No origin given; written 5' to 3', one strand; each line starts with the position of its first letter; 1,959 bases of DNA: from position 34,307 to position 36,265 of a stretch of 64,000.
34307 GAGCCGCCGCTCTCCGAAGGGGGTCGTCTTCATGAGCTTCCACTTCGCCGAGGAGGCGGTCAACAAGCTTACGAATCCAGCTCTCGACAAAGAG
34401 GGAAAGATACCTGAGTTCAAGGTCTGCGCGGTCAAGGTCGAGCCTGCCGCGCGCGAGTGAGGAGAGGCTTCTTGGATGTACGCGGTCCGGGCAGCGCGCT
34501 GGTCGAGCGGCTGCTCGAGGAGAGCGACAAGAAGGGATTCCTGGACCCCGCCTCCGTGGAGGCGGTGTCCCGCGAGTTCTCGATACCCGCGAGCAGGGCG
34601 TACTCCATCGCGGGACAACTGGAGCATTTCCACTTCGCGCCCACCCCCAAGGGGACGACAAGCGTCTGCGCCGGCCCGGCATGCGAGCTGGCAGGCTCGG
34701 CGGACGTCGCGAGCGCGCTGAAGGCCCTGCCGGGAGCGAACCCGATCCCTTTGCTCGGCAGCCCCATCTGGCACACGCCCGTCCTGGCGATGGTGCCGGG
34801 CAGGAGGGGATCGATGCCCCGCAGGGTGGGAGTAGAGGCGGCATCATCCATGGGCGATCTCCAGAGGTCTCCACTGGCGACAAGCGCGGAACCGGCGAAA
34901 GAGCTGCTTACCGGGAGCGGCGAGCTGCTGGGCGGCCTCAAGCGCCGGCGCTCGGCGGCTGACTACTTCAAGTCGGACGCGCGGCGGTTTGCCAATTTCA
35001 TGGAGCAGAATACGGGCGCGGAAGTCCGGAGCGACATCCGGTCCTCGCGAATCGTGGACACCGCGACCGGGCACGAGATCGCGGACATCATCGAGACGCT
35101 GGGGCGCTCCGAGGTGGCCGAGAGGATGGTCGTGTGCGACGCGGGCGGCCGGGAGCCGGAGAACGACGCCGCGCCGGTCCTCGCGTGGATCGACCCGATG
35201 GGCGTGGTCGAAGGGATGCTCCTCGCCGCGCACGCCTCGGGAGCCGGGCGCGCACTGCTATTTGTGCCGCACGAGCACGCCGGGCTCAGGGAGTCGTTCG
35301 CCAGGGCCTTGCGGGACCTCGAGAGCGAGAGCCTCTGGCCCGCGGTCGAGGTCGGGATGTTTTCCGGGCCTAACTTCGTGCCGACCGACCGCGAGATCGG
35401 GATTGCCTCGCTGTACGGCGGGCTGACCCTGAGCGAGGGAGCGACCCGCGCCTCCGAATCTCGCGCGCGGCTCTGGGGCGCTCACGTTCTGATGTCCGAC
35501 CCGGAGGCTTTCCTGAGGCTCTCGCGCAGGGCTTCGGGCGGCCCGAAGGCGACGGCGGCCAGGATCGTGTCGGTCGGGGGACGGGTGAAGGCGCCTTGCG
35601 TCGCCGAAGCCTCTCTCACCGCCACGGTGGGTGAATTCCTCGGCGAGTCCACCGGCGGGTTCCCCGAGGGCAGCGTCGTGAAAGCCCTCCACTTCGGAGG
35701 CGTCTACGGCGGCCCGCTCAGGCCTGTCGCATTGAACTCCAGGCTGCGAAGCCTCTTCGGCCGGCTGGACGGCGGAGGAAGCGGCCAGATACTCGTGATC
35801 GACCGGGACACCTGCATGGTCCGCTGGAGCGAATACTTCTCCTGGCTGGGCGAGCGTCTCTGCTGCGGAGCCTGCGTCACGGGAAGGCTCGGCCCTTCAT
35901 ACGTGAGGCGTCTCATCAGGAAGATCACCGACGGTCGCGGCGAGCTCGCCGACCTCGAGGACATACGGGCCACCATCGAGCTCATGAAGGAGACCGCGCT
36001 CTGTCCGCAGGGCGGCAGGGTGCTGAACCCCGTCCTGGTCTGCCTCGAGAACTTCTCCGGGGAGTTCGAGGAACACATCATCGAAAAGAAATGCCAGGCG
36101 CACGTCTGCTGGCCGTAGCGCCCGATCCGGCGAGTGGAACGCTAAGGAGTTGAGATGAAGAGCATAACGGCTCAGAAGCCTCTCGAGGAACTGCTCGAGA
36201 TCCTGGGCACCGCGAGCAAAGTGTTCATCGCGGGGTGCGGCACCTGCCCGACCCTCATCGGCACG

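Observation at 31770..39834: Formate dehydrogenase-MetV/MetF operon with signalling genes wired into it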

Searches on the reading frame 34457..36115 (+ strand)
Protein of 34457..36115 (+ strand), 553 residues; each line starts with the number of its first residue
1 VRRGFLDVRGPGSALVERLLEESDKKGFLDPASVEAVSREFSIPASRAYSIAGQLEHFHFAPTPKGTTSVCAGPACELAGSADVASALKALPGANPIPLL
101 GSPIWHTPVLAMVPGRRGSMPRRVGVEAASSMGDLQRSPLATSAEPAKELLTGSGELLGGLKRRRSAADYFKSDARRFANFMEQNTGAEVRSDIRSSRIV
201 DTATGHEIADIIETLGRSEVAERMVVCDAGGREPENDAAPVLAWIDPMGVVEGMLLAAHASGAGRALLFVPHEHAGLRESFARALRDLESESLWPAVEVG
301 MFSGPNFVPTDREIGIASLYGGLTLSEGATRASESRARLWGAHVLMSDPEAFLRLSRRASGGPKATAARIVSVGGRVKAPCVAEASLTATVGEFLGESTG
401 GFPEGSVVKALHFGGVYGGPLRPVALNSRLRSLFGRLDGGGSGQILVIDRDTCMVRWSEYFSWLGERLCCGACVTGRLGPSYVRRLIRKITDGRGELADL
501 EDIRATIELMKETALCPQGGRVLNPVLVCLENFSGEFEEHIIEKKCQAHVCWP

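Call 5: search_protein_families(library=pfam, proteins=[window:34457-36115:+], max_evalue=0.01)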
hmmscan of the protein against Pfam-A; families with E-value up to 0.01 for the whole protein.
window:34457-36115:+ (553 aa): 3 families
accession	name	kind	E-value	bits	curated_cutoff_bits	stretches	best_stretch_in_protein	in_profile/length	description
PF10589.14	NADH_4Fe-4S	-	3.5e-14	52.9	23.5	1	468-540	13-85/85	NADH-ubiquinone oxidoreductase-F iron-sulfur binding region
PF01257.25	2Fe-2S_thioredx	-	1.9e-08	34.7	24.8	1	13-90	13-90/145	Thioredoxin-like [2Fe-2S] ferredoxin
PF01512.22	Complex1_51K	-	0.0067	16.8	31.2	0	221-296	27-99/150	Nuo51 FMN-binding domain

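Call 10: find_homologous_proteins(query=window:34457-36115:+)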
Query window:34457-36115:+ (553 aa): 36 proteins with E <= 0.001 among 8000 candidates.
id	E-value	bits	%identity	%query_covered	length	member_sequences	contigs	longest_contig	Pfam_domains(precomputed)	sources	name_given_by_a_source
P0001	0.0e+0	1213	99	99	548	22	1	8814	PF10589.15,PF01257.26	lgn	-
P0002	0.0e+0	1097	88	100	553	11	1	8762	PF10589.15,PF01257.26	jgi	-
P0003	1.5e-296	1003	81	99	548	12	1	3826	PF10589.15,PF01257.26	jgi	jgi:NADH-quinone oxidoreductase subunit F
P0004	5.2e-235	800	67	99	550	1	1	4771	PF10589.15,PF01257.26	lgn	-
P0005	6.9e-208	710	59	99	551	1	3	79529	PF10589.15,PF01257.26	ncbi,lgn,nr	ncbi:MAG: NAD(P)H-dependent oxidoreductase subunit E [Actinobacteria bacterium]|nr:NAD(P)H-dependent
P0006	1.2e-201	689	70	76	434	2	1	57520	PF10589.15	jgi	jgi:NADH:ubiquinone oxidoreductase subunit F (NADH-binding)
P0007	4.3e-178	612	53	99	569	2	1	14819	PF10589.15,PF01257.26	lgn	-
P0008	4.6e-178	612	53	99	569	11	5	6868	PF10589.15,PF01257.26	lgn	-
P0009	3.8e-154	533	47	99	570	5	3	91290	PF10589.15,PF01257.26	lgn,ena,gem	-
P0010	1.8e-150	521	46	99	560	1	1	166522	PF10589.15,PF01257.26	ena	-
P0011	1.1e-149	518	47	99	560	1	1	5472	PF10531.16,PF10589.15,PF01257.26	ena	-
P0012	2.2e-149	517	46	99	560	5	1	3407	PF10589.15,PF01257.26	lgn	-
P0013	1.4e-148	514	46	99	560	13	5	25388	PF10531.16,PF10589.15,PF01257.26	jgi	jgi:NADH:ubiquinone oxidoreductase subunit F (NADH-binding)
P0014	7.7e-145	502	46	99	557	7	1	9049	PF10531.16,PF10589.15,PF01257.26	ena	-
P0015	2.4e-137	477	44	99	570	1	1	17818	PF10531.16,PF10589.15,PF01257.26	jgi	jgi:NADH:ubiquinone oxidoreductase subunit F (NADH-binding)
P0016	2.6e-132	461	46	98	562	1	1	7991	PF10589.15,PF01257.26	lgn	-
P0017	1.9e-127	445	44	99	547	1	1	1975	PF10531.16,PF10589.15,PF01257.26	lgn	-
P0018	2.8e-122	428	41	97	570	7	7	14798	PF10531.16,PF10589.15,PF01257.26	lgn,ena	-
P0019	9.9e-121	422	48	80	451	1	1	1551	PF10589.15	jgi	jgi:NADH-quinone oxidoreductase subunit F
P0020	2.1e-100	355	35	99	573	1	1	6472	PF10589.15,PF01257.26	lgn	-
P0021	1.4e-24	105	28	61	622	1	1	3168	PF14697.12,PF10531.16,PF10589.15,PF12797.13,PF12837.13,PF00037.33,PF01257.26,PF12838.13,PF01512.23,PF13237.12,PF13187.12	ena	-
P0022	1.3e-23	102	28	59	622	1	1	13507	PF14697.12,PF10531.16,PF10589.15,PF12797.13,PF12837.13,PF00037.33,PF01257.26,PF12838.13,PF01512.23,PF13237.12,PF13187.12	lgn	-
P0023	2.5e-23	101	27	61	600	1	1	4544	PF14697.12,PF12837.13,PF01257.26,PF12838.13,PF12800.13,PF10531.16,PF10589.15,PF12797.13,PF00037.33,PF01512.23,PF25160.2,PF13237.12,PF13187.12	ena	-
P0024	3.2e-23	101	29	59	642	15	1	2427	PF14697.12,PF10589.15,PF12797.13,PF12837.13,PF00037.33,PF01257.26,PF12838.13,PF01512.23,PF13237.12,PF13187.12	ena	-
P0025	6.1e-23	100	30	56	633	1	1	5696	PF14697.12,PF10589.15,PF12797.13,PF12837.13,PF00037.33,PF01257.26,PF12838.13,PF01512.23,PF13237.12,PF13187.12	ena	-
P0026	6.5e-23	100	29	59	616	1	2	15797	PF10531.16,PF10589.15,PF12797.13,PF00037.33,PF01257.26,PF01512.23,PF13237.12,PF13187.12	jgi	-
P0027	3.5e-22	97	29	59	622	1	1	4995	PF14697.12,PF10589.15,PF12797.13,PF12837.13,PF00037.33,PF01257.26,PF12838.13,PF01512.23,PF13237.12,PF13187.12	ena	-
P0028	8.2e-22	96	27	59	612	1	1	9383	PF14697.12,PF10589.15,PF12797.13,PF12837.13,PF00037.33,PF01257.26,PF12838.13,PF01512.23,PF13237.12,PF13187.12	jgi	jgi:NADH:ubiquinone oxidoreductase subunit F (NADH-binding)/(2Fe-2S) ferredoxin/ferredoxin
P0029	1.5e-21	95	29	71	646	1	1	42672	PF14697.12,PF10589.15,PF12797.13,PF12837.13,PF00037.33,PF01257.26,PF12838.13,PF01512.23,PF13237.12,PF13187.12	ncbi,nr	ncbi:MAG: NADH-quinone oxidoreductase subunit NuoF [Deltaproteobacteria bacterium]|nr:NADH-quinone o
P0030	2.8e-21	94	27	60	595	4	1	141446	PF10589.15,PF00037.33,PF12838.13,PF01512.23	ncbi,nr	ncbi:MAG: NADH-quinone oxidoreductase subunit NuoF [Anaerolineales bacterium]|nr:NADH-quinone oxidor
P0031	1.3e-20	92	26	59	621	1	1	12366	PF14697.12,PF10531.16,PF10589.15,PF12797.13,PF12837.13,PF00037.33,PF12838.13,PF01512.23,PF13237.12,PF13187.12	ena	-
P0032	2.0e-20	91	28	59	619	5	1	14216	PF14697.12,PF10531.16,PF10589.15,PF12797.13,PF12837.13,PF00037.33,PF12838.13,PF01512.23,PF13237.12,PF13187.12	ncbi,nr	ncbi:NADH-quinone oxidoreductase subunit NuoF [Dehalococcoidia bacterium]|nr:NADH-quinone oxidoreduc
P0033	2.5e-19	88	25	59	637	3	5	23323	PF10531.16,PF10589.15,PF12837.13,PF00037.33,PF12838.13,PF01512.23,PF13237.12,PF13187.12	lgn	-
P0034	3.4e-15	74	26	61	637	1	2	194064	PF10531.16,PF10589.15,PF12837.13,PF00037.33,PF01257.26,PF12838.13,PF01512.23,PF13237.12,PF13187.12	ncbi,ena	-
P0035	7.9e-14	70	24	61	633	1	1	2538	PF10531.16,PF10589.15,PF12837.13,PF00037.33,PF01257.26,PF12838.13,PF01512.23,PF13237.12,PF13187.12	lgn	-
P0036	1.6e-9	55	26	53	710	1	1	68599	PF10531.16,PF10589.15,PF01257.26,PF01512.23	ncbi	-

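Call 11: find_encoding_contigs(protein=P0005, flank=10000, max_places=2)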
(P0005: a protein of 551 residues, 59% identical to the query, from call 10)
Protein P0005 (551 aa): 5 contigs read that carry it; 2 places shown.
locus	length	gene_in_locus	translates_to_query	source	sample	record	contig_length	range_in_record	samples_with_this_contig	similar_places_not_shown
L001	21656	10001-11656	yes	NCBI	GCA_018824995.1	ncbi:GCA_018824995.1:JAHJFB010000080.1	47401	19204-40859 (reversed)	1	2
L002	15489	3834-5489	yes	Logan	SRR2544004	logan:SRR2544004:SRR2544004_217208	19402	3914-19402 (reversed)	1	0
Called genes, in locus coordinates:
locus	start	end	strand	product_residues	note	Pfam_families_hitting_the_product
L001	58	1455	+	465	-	PF01565:FAD_binding_4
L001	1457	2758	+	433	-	PF13183:Fer4_8 (weak), PF02754:CCG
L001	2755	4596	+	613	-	PF01565:FAD_binding_4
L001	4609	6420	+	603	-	PF01565:FAD_binding_4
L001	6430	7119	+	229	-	PF00440:TetR_N, PF17932:TetR_C_24 (weak), PF18598:TetR_C_36 (faint)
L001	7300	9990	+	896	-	-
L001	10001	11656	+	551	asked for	PF01257:2Fe-2S_thioredx, PF10589:NADH_4Fe-4S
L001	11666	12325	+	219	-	PF12225:DUF5981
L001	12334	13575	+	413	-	PF01590:GAF, PF13185:GAF_2, PF00512:HisKA, PF02518:HATPase_c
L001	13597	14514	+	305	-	PF02219:MTHFR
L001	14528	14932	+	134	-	PF00072:Response_reg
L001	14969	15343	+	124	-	PF00072:Response_reg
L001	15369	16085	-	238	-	-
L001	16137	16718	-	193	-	PF13240:Zn_Ribbon_1 (weak), PF13828:DUF4190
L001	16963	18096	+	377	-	-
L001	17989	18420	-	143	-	PF01575:MaoC_dehydratas, PF13452:FAS1_DH_region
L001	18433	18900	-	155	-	PF13452:FAS1_DH_region, PF01575:MaoC_dehydratas, PF22622:MFE-2_hydrat-2_N (weak)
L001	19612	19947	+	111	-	-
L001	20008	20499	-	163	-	-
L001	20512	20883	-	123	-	PF13240:Zn_Ribbon_1 (faint)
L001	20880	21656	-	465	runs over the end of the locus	-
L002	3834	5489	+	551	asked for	PF01257:2Fe-2S_thioredx, PF10589:NADH_4Fe-4S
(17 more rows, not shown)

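Call 12: find_encoding_contigs(protein=P0009, flank=10000, max_places=2)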
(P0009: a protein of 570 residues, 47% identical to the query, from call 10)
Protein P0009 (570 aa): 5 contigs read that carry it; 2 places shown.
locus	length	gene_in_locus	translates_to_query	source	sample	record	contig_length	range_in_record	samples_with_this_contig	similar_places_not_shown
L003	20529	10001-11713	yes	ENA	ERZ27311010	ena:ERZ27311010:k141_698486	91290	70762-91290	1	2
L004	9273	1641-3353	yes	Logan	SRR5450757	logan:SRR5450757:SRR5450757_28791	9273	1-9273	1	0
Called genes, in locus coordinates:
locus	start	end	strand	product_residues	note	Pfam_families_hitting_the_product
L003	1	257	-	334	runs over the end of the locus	PF00781:DAGK_cat, PF19279:YegS_C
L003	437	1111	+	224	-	PF03009:GDPD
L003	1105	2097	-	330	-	PF01073:3Beta_HSD, PF01370:Epimerase, PF02719:Polysacc_synt_2, PF04321:RmlD_sub_bind, PF16363:GDP_Man_Dehyd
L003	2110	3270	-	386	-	PF10509:GalKase_gal_bdg, PF00288:GHMP_kinases_N, PF08544:GHMP_kinases_C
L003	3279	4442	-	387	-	PF01087:GalP_UDP_transf, PF02744:GalP_UDP_tr_C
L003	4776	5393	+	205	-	-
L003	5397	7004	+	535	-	PF13240:Zn_Ribbon_1 (weak), PF24460:DUF7575 (weak), PF24463:DUF7577 (weak)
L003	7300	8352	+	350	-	PF13510:Fer2_4, PF00037:Fer4 (faint), PF10588:NADH-G_4Fe-4S_3, PF14697:Fer4_21 (weak), PF22117:Fer4_Nqo3, PF12838:Fer4_7, PF04879:Molybdop_Fe4S4, PF00384:Molybdopterin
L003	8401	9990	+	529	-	PF00384:Molybdopterin, PF01568:Molydop_binding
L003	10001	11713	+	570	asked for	PF01257:2Fe-2S_thioredx (weak), PF10589:NADH_4Fe-4S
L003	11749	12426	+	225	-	PF12225:DUF5981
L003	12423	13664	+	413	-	PF01590:GAF, PF13185:GAF_2, PF00512:HisKA, PF02518:HATPase_c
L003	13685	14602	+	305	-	PF02219:MTHFR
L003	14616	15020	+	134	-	PF00072:Response_reg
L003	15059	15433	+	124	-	PF00072:Response_reg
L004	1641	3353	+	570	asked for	PF01257:2Fe-2S_thioredx (weak), PF10589:NADH_4Fe-4S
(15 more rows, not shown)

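Call 13: find_encoding_contigs(protein=P0010, flank=10000, max_places=2)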
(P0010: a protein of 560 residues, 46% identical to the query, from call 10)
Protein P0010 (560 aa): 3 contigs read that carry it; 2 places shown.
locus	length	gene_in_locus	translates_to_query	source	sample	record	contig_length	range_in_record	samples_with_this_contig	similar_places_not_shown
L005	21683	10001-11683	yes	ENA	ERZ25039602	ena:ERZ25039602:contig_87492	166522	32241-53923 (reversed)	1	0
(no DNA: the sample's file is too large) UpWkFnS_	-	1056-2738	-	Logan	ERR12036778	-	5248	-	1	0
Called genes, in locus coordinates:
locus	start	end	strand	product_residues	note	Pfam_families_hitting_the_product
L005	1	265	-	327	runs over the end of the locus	PF01087:GalP_UDP_transf, PF02744:GalP_UDP_tr_C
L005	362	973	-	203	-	PF01061:ABC2_membrane, PF03379:CcmB (weak), PF12698:ABC2_membrane_3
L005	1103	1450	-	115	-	PF12698:ABC2_membrane_3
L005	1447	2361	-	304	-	PF02463:SMC_N (faint), PF00005:ABC_tran, PF13175:AAA_15 (faint), PF13304:AAA_21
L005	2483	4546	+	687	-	PF02730:AFOR_N, PF01314:AFOR_C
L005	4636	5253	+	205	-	-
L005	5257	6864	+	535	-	PF13240:Zn_Ribbon_1 (weak), PF24460:DUF7575 (weak), PF24463:DUF7577 (weak)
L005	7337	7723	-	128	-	-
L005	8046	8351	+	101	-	PF00384:Molybdopterin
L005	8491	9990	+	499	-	PF00384:Molybdopterin, PF01568:Molydop_binding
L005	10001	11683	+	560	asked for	PF01257:2Fe-2S_thioredx, PF10589:NADH_4Fe-4S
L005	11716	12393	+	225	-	PF12225:DUF5981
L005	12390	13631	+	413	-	PF01590:GAF, PF13185:GAF_2, PF00512:HisKA, PF02518:HATPase_c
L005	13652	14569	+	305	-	PF02219:MTHFR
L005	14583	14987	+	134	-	PF00072:Response_reg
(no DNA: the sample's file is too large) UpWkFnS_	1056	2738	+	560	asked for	PF01257:2Fe-2S_thioredx, PF10589:NADH_4Fe-4S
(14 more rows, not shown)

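Call 15: find_encoding_contigs(protein=P0020, flank=10000, max_places=2)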
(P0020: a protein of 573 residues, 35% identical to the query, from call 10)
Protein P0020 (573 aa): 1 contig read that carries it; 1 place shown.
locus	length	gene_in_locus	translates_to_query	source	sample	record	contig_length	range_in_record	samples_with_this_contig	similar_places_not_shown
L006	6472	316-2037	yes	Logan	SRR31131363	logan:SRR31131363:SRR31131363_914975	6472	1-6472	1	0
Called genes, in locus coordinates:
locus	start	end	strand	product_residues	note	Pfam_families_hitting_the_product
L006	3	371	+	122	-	?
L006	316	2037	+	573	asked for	PF01257:2Fe-2S_thioredx (weak), PF10589:NADH_4Fe-4S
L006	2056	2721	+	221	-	PF12225:DUF5981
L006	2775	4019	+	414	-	PF01590:GAF, PF13185:GAF_2, PF00512:HisKA, PF02518:HATPase_c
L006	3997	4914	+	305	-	PF02219:MTHFR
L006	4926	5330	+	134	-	PF00072:Response_reg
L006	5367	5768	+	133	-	PF00072:Response_reg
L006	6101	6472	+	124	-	?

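Call 16: find_encoding_contigs(protein=P0018, flank=10000, max_places=2)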
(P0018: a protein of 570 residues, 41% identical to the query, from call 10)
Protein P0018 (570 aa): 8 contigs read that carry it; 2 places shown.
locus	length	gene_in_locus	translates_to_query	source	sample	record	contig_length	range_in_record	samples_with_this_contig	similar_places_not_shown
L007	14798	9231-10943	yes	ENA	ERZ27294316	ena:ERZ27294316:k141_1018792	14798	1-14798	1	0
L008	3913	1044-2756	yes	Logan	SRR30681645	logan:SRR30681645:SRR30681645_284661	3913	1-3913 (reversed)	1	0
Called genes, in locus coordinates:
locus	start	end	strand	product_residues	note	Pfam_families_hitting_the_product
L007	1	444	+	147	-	?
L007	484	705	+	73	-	PF01176:eIF-1a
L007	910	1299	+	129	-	PF00416:Ribosomal_S13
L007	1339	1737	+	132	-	PF00411:Ribosomal_S11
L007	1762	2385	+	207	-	PF00163:Ribosomal_S4, PF01479:S4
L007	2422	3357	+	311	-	PF01193:RNA_pol_L, PF01000:RNA_pol_A_bac, PF03118:RNA_pol_A_CTD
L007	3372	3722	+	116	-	PF01196:Ribosomal_L17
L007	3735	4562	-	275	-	-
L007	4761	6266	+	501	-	PF00501:AMP-binding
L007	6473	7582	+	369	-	PF13510:Fer2_4, PF00037:Fer4 (faint), PF10588:NADH-G_4Fe-4S_3, PF14697:Fer4_21 (weak), PF22117:Fer4_Nqo3, PF12838:Fer4_7, PF04879:Molybdop_Fe4S4, PF00384:Molybdopterin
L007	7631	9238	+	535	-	PF00384:Molybdopterin, PF01568:Molydop_binding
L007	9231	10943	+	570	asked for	PF01257:2Fe-2S_thioredx (weak), PF10531:SLBB (weak), PF10589:NADH_4Fe-4S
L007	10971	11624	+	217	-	PF12225:DUF5981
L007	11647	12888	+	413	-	PF01590:GAF, PF13185:GAF_2, PF00512:HisKA, PF02518:HATPase_c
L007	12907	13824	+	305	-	PF02219:MTHFR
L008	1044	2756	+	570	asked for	PF01257:2Fe-2S_thioredx (weak), PF10531:SLBB (weak), PF10589:NADH_4Fe-4S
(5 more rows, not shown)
